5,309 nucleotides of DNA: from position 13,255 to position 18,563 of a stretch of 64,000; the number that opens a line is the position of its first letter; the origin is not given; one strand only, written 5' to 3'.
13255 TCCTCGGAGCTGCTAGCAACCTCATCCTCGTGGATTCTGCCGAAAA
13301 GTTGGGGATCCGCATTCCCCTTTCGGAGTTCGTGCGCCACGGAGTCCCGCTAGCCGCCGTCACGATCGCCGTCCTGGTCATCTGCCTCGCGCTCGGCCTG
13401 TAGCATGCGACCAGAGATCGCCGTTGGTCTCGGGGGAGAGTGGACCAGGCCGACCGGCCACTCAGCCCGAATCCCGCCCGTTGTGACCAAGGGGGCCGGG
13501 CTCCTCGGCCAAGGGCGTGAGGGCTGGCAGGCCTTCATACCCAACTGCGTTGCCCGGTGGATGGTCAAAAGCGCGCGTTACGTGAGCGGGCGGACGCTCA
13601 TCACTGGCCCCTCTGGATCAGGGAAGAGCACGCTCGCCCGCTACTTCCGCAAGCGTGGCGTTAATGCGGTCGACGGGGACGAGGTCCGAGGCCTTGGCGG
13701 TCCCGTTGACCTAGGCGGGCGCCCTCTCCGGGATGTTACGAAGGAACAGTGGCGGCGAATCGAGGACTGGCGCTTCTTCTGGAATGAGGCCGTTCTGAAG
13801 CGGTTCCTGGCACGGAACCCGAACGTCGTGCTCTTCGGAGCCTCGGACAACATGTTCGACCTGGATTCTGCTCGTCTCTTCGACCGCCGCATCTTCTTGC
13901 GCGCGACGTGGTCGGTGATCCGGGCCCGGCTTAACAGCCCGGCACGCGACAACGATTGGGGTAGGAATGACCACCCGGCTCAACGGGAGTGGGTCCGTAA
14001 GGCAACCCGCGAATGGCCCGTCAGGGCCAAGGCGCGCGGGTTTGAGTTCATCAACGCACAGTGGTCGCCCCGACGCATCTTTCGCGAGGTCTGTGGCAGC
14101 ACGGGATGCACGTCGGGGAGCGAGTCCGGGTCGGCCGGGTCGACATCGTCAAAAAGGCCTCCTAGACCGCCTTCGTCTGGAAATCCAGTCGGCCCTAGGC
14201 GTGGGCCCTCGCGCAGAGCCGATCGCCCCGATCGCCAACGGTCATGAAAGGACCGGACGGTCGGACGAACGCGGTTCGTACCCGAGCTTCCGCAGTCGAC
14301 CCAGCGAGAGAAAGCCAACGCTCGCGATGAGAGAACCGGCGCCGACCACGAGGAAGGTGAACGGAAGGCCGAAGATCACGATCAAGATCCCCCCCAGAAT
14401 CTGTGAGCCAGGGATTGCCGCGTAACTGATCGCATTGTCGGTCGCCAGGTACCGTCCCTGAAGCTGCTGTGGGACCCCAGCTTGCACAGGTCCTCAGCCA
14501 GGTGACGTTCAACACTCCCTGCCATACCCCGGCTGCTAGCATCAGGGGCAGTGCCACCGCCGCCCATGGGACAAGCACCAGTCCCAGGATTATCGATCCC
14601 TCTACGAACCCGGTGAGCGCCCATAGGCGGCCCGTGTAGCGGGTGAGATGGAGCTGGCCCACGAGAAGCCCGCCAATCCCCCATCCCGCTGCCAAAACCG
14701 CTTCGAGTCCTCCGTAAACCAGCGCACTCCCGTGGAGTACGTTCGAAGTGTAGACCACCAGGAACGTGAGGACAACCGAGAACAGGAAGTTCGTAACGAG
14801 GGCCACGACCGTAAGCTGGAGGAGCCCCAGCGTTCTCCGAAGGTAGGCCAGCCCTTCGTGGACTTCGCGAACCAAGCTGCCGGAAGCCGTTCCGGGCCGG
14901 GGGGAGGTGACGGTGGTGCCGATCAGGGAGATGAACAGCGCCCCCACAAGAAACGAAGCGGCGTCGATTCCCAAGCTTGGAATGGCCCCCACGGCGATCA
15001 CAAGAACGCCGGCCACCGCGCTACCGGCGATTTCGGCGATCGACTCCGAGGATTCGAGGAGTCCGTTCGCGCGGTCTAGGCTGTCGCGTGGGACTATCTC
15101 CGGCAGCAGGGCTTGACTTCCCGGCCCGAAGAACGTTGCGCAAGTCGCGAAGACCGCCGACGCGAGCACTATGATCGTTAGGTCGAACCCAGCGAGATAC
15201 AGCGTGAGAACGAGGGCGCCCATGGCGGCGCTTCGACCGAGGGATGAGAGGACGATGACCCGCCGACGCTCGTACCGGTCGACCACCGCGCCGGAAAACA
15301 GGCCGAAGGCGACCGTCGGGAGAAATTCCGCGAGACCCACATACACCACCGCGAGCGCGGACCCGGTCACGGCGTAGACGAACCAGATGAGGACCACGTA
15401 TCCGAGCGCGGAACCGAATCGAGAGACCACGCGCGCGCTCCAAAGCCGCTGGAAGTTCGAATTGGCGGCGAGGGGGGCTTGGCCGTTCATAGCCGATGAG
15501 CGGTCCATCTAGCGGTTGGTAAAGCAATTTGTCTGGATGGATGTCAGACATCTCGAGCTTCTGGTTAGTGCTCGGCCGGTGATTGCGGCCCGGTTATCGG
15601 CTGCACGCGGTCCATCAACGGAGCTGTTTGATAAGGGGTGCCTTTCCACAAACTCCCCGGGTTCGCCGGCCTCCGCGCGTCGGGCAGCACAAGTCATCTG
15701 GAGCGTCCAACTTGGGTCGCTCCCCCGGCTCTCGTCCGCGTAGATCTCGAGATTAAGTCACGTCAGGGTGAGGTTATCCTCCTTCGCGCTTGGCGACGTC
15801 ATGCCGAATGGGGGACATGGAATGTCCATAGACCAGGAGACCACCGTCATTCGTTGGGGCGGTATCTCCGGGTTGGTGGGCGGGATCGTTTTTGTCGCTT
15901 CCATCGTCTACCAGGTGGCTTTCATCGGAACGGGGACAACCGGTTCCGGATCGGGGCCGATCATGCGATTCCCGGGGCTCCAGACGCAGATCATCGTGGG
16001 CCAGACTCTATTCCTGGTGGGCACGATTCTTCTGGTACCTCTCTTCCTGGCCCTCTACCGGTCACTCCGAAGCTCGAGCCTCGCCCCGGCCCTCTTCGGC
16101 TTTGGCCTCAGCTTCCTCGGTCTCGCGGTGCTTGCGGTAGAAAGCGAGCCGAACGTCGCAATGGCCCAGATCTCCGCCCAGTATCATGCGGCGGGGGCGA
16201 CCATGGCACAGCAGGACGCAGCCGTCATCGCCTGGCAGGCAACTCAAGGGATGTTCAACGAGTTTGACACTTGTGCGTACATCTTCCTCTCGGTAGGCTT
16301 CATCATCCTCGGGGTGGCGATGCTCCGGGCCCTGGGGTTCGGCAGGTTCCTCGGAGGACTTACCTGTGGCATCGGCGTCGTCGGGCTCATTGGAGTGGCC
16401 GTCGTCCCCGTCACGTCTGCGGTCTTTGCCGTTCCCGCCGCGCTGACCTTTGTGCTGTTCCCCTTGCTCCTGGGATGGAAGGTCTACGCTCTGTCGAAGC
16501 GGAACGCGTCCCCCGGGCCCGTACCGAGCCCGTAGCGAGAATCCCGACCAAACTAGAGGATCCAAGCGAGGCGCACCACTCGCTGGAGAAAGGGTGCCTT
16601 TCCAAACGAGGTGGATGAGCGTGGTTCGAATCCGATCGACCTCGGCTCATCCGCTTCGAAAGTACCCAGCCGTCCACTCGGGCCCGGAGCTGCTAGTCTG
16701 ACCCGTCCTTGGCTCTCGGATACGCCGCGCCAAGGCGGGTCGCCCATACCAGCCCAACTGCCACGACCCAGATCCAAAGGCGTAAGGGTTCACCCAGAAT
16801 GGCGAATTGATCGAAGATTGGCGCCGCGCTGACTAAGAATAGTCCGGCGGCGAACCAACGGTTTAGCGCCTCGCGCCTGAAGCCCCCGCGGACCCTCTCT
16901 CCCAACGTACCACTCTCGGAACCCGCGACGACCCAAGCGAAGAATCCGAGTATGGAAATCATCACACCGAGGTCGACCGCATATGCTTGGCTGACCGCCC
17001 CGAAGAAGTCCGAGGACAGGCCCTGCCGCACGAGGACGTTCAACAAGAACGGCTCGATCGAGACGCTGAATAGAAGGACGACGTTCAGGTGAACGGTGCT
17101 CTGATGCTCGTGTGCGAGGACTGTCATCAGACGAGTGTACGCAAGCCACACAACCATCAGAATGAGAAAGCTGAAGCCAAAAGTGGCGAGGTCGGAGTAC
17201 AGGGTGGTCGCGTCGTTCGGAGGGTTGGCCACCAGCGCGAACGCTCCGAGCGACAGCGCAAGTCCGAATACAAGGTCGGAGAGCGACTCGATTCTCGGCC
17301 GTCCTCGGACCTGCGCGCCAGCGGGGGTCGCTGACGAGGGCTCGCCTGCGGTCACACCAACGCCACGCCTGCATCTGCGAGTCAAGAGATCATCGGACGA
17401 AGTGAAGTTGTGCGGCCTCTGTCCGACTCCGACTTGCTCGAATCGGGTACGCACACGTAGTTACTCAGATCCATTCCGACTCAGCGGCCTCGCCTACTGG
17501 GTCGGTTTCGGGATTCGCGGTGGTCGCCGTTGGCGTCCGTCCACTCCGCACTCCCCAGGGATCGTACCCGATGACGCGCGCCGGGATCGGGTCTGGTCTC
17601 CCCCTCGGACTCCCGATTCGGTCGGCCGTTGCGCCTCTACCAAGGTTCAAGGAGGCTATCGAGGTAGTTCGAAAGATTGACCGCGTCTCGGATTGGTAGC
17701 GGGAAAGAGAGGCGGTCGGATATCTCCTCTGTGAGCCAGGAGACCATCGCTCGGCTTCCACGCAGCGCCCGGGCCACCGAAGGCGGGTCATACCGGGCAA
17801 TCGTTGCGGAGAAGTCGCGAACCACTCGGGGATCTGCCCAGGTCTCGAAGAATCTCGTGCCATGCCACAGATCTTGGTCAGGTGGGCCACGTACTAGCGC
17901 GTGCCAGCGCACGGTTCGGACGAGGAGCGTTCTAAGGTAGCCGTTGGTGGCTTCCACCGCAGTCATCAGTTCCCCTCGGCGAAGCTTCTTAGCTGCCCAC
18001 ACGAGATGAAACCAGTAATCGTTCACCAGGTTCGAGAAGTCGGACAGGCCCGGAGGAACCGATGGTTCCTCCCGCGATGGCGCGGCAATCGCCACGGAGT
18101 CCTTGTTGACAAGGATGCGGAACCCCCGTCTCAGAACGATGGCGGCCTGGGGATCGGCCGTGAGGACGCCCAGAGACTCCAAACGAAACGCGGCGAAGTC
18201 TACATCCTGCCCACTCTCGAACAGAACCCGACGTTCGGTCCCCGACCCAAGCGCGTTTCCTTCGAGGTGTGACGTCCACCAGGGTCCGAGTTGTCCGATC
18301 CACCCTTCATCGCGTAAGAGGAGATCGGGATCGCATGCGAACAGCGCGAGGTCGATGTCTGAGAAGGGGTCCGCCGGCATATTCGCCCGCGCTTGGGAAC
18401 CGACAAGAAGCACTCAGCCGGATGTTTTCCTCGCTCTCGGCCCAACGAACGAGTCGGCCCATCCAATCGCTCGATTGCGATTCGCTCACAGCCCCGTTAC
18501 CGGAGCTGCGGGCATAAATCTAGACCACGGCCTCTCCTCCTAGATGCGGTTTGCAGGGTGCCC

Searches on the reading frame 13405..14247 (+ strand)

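Call 27: search_protein_families(library=pfam, proteins=[window:13405-14247:+], max_evalue=0.001)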
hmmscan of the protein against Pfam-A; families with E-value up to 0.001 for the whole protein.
window:13405-14247:+ (280 aa): 4 families
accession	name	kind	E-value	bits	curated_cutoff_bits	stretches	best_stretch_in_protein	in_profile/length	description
PF13238.12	AAA_18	-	4.7e-07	30.7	29.4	1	65-178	2-110/128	AAA domain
PF13555.12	AAA_29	-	6.5e-05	23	27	1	61-77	22-38/61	P-loop containing region of AAA domain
PF01121.26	CoaE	-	0.00034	20.8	27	1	66-94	5-33/180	Dephospho-CoA kinase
PF13671.12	AAA_33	-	0.00046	20.9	27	0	65-103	3-40/143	AAA domain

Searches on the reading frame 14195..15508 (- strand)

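Call 27: search_protein_families(library=pfam, proteins=[window:14195-15508:-], max_evalue=0.001)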
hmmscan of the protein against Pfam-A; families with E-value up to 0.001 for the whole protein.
window:14195-15508:- (437 aa): 2 families
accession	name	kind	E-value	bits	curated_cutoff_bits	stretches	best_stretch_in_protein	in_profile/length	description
PF05977.19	MFS_3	-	3.6e-24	85.6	27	1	11-333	5-325/524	Transmembrane secretion effector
PF07690.21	MFS_1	-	1.1e-19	71.1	33.4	1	22-353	1-331/347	Major Facilitator Superfamily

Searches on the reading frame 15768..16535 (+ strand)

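Call 50: search_protein_families(library=pfam, proteins=[window:15768-16535:+], max_evalue=0.001)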
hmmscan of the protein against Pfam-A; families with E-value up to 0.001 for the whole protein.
window:15768-16535:+ (255 aa): 1 family
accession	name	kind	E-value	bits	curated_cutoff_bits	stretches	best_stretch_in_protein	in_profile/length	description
PF14329.11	DUF4386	-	1.8e-06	28.4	27.6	1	41-236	9-201/210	Domain of unknown function (DUF4386)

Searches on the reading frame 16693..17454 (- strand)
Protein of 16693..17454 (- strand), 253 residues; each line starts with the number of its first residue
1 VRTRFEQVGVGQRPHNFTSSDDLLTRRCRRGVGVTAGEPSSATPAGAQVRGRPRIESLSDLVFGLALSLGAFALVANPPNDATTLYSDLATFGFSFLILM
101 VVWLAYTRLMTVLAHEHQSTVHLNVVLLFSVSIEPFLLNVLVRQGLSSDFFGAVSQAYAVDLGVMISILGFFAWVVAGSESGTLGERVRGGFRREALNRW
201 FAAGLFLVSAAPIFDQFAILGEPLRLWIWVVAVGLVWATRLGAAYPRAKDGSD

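Call 50: search_protein_families(library=pfam, proteins=[window:16693-17454:-], max_evalue=0.001)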
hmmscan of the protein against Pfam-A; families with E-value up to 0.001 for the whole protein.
window:16693-17454:- (253 aa): 1 family
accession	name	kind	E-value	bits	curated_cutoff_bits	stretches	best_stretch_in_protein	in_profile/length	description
PF06736.16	TMEM175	-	5.2e-08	33.7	25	1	54-135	1-88/88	Endosomal/lysosomal potassium channel TMEM175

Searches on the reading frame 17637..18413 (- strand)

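Call 50: search_protein_families(library=pfam, proteins=[window:17637-18413:-], max_evalue=0.001)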
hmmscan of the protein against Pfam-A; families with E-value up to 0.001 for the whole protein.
window:17637-18413:- (258 aa): 1 family
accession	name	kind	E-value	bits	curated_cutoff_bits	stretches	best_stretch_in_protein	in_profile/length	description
PF04439.18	Adenyl_transf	-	3.1e-27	95.9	22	1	2-253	25-278/279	Streptomycin adenylyltransferase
